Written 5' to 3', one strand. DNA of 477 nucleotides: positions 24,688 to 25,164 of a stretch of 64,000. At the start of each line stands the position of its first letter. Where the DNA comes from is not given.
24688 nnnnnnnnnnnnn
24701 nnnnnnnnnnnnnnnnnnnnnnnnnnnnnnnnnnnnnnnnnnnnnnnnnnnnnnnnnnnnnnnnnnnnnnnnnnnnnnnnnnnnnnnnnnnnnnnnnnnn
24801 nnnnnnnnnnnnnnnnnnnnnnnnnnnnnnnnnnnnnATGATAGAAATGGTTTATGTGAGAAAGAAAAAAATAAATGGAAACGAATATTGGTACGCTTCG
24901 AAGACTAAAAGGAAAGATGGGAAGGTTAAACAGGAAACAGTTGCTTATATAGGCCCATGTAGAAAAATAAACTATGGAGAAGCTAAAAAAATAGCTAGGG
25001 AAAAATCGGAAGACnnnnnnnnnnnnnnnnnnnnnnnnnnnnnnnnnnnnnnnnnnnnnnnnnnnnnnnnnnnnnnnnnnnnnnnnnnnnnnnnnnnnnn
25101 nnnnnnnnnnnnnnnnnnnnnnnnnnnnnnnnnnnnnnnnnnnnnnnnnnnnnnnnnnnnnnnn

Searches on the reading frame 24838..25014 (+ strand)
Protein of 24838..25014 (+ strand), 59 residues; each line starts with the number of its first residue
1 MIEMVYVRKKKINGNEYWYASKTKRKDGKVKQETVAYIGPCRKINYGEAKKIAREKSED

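Call 4: search_protein_families(library=pfam, proteins=[window:24838-25014:+], max_evalue=1)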
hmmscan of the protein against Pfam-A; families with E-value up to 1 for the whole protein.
window:24838-25014:+ (59 aa): 1 family
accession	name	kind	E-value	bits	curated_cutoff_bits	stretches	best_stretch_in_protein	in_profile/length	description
PF07653.23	SH3_2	-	0.058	13.5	21.8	1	4-36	23-53/55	Variant SH3 domain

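Call 5: search_protein_families(library=ncbifam, proteins=[window:24838-25014:+], max_evalue=1)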
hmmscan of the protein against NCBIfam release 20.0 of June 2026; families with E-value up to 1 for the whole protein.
window:24838-25014:+ (59 aa): 0 families

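Call 7: find_homologous_proteins(query=window:24838-25014:+, max_evalue=10)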
Query seq(59 aa) (59 aa): 5 proteins with E <= 10 among 5 candidates.
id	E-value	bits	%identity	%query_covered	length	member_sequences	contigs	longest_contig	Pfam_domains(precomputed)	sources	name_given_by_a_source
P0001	3.7e-31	123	100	100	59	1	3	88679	-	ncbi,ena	-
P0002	2.2e-23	98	85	90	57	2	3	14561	-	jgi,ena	-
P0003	6.1e-23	97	85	93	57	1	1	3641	-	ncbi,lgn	ncbi:MAG: hypothetical protein ACOCT9_01865 [archaeon]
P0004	2.3e-22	95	81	90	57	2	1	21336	-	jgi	-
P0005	8.1e-15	72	68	90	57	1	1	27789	-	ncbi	-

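Call 10: find_encoding_contigs(protein=P0001, flank=10000, max_places=6)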
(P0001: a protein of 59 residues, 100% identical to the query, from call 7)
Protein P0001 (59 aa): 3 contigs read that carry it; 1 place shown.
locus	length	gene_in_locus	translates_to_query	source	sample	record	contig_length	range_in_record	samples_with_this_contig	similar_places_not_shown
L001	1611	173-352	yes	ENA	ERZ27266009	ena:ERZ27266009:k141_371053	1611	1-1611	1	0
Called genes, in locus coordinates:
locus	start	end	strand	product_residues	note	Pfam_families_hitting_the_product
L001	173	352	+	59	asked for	-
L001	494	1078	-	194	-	PF13412:HTH_24 (weak)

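Call 11: find_encoding_contigs(protein=P0002, flank=8000, max_places=4)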
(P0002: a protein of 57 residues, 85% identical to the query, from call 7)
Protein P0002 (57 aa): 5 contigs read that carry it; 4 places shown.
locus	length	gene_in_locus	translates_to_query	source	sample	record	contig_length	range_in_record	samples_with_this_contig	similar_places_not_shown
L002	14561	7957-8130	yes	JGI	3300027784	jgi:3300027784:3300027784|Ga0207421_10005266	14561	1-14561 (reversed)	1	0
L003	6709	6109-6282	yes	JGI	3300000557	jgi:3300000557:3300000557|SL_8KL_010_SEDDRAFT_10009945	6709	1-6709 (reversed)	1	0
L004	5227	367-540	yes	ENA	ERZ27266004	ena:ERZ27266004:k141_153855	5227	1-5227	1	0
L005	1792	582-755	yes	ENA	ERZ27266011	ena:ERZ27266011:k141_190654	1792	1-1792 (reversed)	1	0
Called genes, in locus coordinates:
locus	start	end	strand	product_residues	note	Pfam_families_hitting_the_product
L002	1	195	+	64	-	?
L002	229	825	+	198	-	PF02002:TFIIE_alpha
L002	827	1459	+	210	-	PF01135:PCMT, PF00398:RrnaAD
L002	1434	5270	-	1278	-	-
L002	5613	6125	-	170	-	-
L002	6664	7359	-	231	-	-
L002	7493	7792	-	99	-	PF05239:PRC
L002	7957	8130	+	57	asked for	-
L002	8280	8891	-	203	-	-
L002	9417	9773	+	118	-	-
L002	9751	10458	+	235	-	-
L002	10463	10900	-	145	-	-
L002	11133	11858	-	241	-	-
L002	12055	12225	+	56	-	-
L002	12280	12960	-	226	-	PF13353:Fer4_12 (weak), PF04055:Radical_SAM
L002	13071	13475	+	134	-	PF05014:Nuc_deoxyrib_tr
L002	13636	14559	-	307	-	?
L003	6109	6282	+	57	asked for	-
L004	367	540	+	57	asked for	-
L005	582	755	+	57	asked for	-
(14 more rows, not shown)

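Call 12: find_encoding_contigs(protein=P0004, flank=8000, max_places=4)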
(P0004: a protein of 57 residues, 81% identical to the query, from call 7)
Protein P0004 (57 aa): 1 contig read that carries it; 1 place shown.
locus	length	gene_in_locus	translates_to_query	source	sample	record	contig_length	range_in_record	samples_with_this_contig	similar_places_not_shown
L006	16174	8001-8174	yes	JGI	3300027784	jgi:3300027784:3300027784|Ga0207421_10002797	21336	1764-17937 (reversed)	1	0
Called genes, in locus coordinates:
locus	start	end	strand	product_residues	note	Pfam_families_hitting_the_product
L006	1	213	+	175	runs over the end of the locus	PF01994:Trm56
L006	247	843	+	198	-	PF02002:TFIIE_alpha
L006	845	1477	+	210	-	PF01135:PCMT, PF00398:RrnaAD, PF08704:GCD14 (weak)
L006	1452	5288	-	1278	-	-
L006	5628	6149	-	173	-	-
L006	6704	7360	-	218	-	-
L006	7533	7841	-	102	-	PF05239:PRC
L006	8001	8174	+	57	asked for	-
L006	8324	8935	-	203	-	PF13412:HTH_24 (weak)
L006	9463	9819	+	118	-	-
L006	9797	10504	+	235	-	-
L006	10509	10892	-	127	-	-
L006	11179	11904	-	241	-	-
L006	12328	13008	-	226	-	PF13353:Fer4_12 (weak), PF04055:Radical_SAM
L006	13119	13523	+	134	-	PF05014:Nuc_deoxyrib_tr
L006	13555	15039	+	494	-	PF00478:IMPDH, PF03060:NMO (faint), PF00571:CBS, PF01645:Glu_synthase (weak)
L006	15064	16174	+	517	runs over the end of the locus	-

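Call 13: find_encoding_contigs(protein=P0005, flank=8000, max_places=4)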
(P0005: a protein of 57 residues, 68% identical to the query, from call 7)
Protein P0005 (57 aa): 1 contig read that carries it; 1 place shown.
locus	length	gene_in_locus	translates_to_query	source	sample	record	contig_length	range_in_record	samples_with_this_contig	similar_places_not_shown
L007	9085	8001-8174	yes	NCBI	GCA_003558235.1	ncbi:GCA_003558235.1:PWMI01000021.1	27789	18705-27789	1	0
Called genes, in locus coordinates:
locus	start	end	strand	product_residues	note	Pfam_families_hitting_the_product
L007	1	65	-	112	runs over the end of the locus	-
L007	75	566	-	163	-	PF01090:Ribosomal_S19e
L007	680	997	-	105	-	PF04032:Rpr2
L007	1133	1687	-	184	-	-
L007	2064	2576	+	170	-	PF01994:Trm56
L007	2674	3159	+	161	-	PF02002:TFIIE_alpha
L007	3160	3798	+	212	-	PF01135:PCMT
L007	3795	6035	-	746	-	-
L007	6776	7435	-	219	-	-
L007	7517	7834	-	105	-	PF05239:PRC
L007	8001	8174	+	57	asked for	-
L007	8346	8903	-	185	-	-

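Call 14: find_encoding_contigs(protein=P0003, flank=8000, max_places=4)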
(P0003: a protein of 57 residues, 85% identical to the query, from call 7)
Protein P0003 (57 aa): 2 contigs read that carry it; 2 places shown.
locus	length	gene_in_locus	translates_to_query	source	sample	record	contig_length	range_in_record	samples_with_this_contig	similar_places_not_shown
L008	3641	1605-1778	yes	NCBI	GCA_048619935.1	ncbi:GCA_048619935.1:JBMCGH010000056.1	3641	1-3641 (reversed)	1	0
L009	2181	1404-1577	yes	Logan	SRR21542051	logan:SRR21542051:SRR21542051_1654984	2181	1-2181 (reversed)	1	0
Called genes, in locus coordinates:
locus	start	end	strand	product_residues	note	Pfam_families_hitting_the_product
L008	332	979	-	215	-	-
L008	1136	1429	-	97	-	PF05239:PRC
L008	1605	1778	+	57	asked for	-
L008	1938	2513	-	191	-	PF13412:HTH_24 (weak)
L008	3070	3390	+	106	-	PF22665:WHD_DUF6293 (weak), PF25213:HVO_A0261_N (weak)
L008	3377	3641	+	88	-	?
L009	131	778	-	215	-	-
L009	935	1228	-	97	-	PF05239:PRC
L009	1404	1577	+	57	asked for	-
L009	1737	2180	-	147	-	?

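Call 18: search_dna_similar(query=window:24847-25014:+, collection=phages, mode=protein, max_evalue=10, max_rows=30)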
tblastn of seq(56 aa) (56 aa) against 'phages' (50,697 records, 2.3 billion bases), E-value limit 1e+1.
Records with a match: 8; places in all: 8; records where one place covers at least 80% of the query: 1.
Best place of each record, by identity: 60-80% 1; <60% 7.
By first word of the organism name: Gordonia 6; Microviridae 1; Bacillus 1.
By host as written in the record: Gordonia terrae 3612 6; - 1; Bacillus sp. 1.
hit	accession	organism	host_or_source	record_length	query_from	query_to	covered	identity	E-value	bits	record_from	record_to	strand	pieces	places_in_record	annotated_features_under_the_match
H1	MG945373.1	Microviridae sp.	pig feces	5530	1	46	82%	26.1%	3e+0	30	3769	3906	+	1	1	none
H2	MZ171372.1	Gordonia phage Madi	Gordonia terrae 3612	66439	11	42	57%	37.1%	1e+1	29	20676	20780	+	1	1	24: minor tail protein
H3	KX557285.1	Gordonia phage Terapin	Gordonia terrae 3612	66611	11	42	57%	37.1%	1e+1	29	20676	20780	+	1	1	24: minor tail protein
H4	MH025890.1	Gordonia phage Djokovic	Gordonia terrae 3612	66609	11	42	57%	37.1%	1e+1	29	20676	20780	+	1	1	24: minor tail protein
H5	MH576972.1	Gordonia phage Beyoncage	Gordonia terrae 3612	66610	11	42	57%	37.1%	1e+1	29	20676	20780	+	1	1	24: minor tail protein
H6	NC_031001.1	Gordonia phage Terapin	Gordonia terrae 3612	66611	11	42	57%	37.1%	1e+1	29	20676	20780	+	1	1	24: minor tail protein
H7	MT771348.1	Gordonia phage BiteSize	Gordonia terrae 3612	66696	11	42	57%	37.1%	1e+1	29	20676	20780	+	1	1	24: minor tail protein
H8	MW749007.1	Bacillus phage vB_BspH_TimeGriffin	Bacillus sp.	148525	3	19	30%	64.7%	1e+1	29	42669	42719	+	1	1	hypothetical protein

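Call 24: search_protein_representatives(alignment_id=A1)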
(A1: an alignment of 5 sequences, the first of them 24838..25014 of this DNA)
Query: 5 sequences, 57 profile positions. Proteins with E-value up to 0.001 (for the whole library): 198; up to 1e-10: 3; up to 1e-30: 1. The best 150 are listed.
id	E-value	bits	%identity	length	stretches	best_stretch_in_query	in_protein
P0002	1.6e-34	133.9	-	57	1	1-57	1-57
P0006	1.4e-17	79.7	-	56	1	1-49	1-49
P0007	6.5e-16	74.3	-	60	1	1-54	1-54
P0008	1.1e-09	54.3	-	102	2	3-38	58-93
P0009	2.3e-09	53.3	-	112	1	1-42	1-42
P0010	1.3e-08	50.9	-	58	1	1-55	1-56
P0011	2.7e-08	49.9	-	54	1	1-50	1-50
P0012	4.1e-08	49.4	-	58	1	1-52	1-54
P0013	4.6e-08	49.2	-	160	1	1-45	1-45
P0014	6.8e-08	48.6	-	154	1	1-50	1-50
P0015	1.9e-07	47.2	-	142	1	1-40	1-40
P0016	2.1e-07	47.1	-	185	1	1-38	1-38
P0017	2.7e-07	46.7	-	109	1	1-36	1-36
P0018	4.3e-07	46.1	-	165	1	1-55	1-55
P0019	5.4e-07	45.8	-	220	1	1-50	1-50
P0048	7.8e-06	42.0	-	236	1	1-38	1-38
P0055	1.2e-05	41.4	-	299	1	1-42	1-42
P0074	3.1e-05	40.1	-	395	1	1-37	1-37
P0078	3.5e-05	40.0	-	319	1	1-37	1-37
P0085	4.8e-05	39.5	-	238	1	4-38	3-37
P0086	4.9e-05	39.5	-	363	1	1-55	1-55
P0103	1.0e-04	38.4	-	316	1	1-52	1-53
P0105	1.1e-04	38.4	-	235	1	1-39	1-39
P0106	1.1e-04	38.4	-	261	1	1-50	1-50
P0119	1.4e-04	38.0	-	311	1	1-36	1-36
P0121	1.5e-04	37.9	-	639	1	1-42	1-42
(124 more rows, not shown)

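Call 30: search_protein_families(library=pfam, alignment_id=A3, max_evalue=0.01)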
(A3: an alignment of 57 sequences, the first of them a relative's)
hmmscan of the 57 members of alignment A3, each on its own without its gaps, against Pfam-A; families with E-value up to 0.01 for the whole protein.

A. member 1, P0121 (639 aa): 0 families

B. families by the number of members that match (of 57 scanned): 19 families
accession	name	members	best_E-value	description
PF06414.18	Zeta_toxin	3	3.5e-33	Zeta toxin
PF13671.12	AAA_33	3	2.6e-14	AAA domain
PF00226.36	DnaJ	3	7.9e-13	DnaJ domain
PF06739.17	SBBP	1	2.3e-33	Beta-propeller repeat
PF00300.27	His_Phos_1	1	2.3e-11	Histidine phosphatase superfamily (branch 1)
PF00587.30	tRNA-synt_2b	1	2.6e-09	tRNA synthetase class II core domain (G, H, P, S and T)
PF11581.13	Argos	1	5.7e-06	Antagonist of EGFR signalling, Argos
PF08949.16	PRD1_P5_C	1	4.6e-05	Bacteriophage PRD1, spike protein P5, C-terminal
PF00162.24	PGK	1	0.00029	Phosphoglycerate kinase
PF21796.3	Cac1_C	1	0.001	Chromatin assembly factor 1 subunit Cac1, C-terminal domain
PF07426.16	Dynactin_p22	1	0.0019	Dynactin subunit p22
PF05091.18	eIF-3_zeta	1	0.0026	Eukaryotic translation initiation factor 3 subunit 7 (eIF-3)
PF01443.25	Viral_helicase1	1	0.0026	Viral superfamily 1 RNA helicase core domain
PF24526.1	ABCA12_C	1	0.0044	ABCA12-like, C-terminal domain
PF01409.25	tRNA-synt_2d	1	0.0062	tRNA synthetases class II core domain (F)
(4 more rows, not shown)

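Call 31: search_protein_families(library=ncbifam, proteins=[P0121, P0055, P0074, P0078, P0086, P0103, P0119, P0106, P0048, P0085], max_evalue=0.01)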
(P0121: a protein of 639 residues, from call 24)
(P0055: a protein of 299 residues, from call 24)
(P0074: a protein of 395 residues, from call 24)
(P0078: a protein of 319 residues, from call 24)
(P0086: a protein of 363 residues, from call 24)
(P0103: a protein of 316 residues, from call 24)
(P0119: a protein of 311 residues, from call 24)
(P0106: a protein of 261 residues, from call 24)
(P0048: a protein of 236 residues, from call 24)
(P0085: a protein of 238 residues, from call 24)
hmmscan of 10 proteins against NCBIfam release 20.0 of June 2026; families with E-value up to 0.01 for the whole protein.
P0121 (639 aa): 1 family
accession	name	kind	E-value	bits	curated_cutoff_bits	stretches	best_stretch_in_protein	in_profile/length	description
NF033559.2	transpos_IS1634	equivalog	1.3e-58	199.2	100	1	27-619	1-479/483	IS1634 family transposase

P0055 (299 aa): 1 family
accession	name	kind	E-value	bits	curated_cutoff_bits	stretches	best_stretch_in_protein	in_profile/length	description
NF033559.2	transpos_IS1634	equivalog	9.8e-09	34.7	100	1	27-176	1-110/483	IS1634 family transposase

P0074 (395 aa): 0 families

P0078 (319 aa): 4 families
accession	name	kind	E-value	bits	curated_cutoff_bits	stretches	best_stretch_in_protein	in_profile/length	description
NF041574.1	antitoxPezT_Strep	equivalog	6.2e-05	22.4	470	1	137-274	28-176/251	type II toxin-antitoxin system toxin PezT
TIGR00064.1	ftsY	equivalog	0.0018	17.6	260.7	1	84-164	20-102/279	signal recognition particle-docking protein FtsY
TIGR03499.1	FlhF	equivalog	0.0023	18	174.15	1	58-161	125-218/286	flagellar biosynthesis GTPase FlhF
NF009367.0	PRK12724.1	equivalog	0.005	15.8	718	0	135-165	217-247/433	flagellar biosynthesis regulator FlhF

P0086 (363 aa): 9 families
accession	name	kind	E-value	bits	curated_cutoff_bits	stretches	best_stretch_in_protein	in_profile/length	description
TIGR00389.1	glyS_dimeric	equivalog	4.2e-66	223.7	243.3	1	94-357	4-269/565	glycine--tRNA ligase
NF003211.1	PRK04173.1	equivalog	1.3e-61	208.9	312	1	95-316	3-237/454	glycine--tRNA ligase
NF011484.0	PRK14894.1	equivalog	5.7e-33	113.9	1050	1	98-314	11-211/539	glycine--tRNA ligase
NF006625.0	PRK09194.1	equivalog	2.9e-15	56.2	558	2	265-317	126-177/559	proline--tRNA ligase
NF008979.1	PRK12325.1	exception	2e-13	50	550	2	118-176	37-95/437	proline--tRNA ligase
TIGR00409.1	proS_fam_II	equivalog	2.7e-13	49.7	306.7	2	265-307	126-168/568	proline--tRNA ligase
TIGR00418.1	thrS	equivalog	2.1e-08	33.5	383.65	1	59-174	137-247/565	threonine--tRNA ligase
TIGR00408.1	proS_fam_I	equivalog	7.5e-05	21.8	437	1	242-307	100-165/475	proline--tRNA ligase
TIGR00442.1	hisS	equivalog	0.0029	16.6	286.75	0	238-304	69-130/406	histidine--tRNA ligase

P0103 (316 aa): 5 families
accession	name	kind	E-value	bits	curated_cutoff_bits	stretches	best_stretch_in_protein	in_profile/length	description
TIGR03574.1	selen_PSTK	equivalog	3.8e-05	23.3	290.5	1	138-252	1-116/249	L-seryl-tRNA(Sec) kinase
NF010569.0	PRK13962.1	equivalog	0.0004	18.7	883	1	127-210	180-264/645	bifunctional phosphoglycerate kinase/triosephosphate isomerase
NF041574.1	antitoxPezT_Strep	equivalog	0.0007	18.9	470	1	131-234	27-139/251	type II toxin-antitoxin system toxin PezT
NF041405.1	XopAJ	subfamily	0.0025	17.1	300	1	100-260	19-201/324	XopAJ/AvrRxo1 family type III secretion system effector zeta toxin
TIGR00064.1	ftsY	equivalog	0.0032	16.7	260.7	0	73-153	15-96/279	signal recognition particle-docking protein FtsY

P0119 (311 aa): 4 families
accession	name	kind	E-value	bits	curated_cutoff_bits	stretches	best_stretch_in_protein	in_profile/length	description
NF041574.1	antitoxPezT_Strep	equivalog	1.9e-06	27.3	470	1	133-237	29-142/251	type II toxin-antitoxin system toxin PezT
NF041405.1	XopAJ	subfamily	1.1e-05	24.8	300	1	99-256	19-197/324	XopAJ/AvrRxo1 family type III secretion system effector zeta toxin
TIGR04075.1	bacter_Pnkp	equivalog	8.6e-05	20.9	750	1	137-253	9-121/851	polynucleotide kinase-phosphatase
TIGR03574.1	selen_PSTK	equivalog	0.00064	19.2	290.5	1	138-266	1-126/249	L-seryl-tRNA(Sec) kinase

P0106 (261 aa): 1 family
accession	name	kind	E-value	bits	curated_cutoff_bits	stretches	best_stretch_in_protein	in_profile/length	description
NF009920.0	PRK13381.1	subfamily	0.0086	14.9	293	0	117-179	254-315/412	peptidase T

P0048 (236 aa): 1 family
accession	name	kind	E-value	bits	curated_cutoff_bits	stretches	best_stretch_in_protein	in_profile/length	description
NF046071.1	B1-4RhmsylTfaseCps2T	equivalog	0.0088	14.9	500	0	95-194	107-206/384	beta 1-4 rhamnosyltransferase Cps2T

P0085 (238 aa): 0 families

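Call 38: predict_structure(alignment_id=A1)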
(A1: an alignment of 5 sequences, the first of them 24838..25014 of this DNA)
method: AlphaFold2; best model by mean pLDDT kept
length: 59 residues; sequences in the alignment: 5
mean_pLDDT: 84.6   pTM: 0.63
mean pLDDT of the five models: 84.6, 83.1, 80.7, 76.9, 72.8
residues with pLDDT >= 90: 25; 70-90: 29; 50-70: 3; < 50: 2
segments of 3 or more residues with pLDDT < 50: none
pLDDT, mean of each block of 10 residues (from residue 1): 77 91 82 88 91 79
secondary structure, 60 per line:
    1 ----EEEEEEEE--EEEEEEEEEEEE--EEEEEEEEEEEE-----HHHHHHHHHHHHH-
elements in order: E5-12 E15-26 E29-40 H46-58
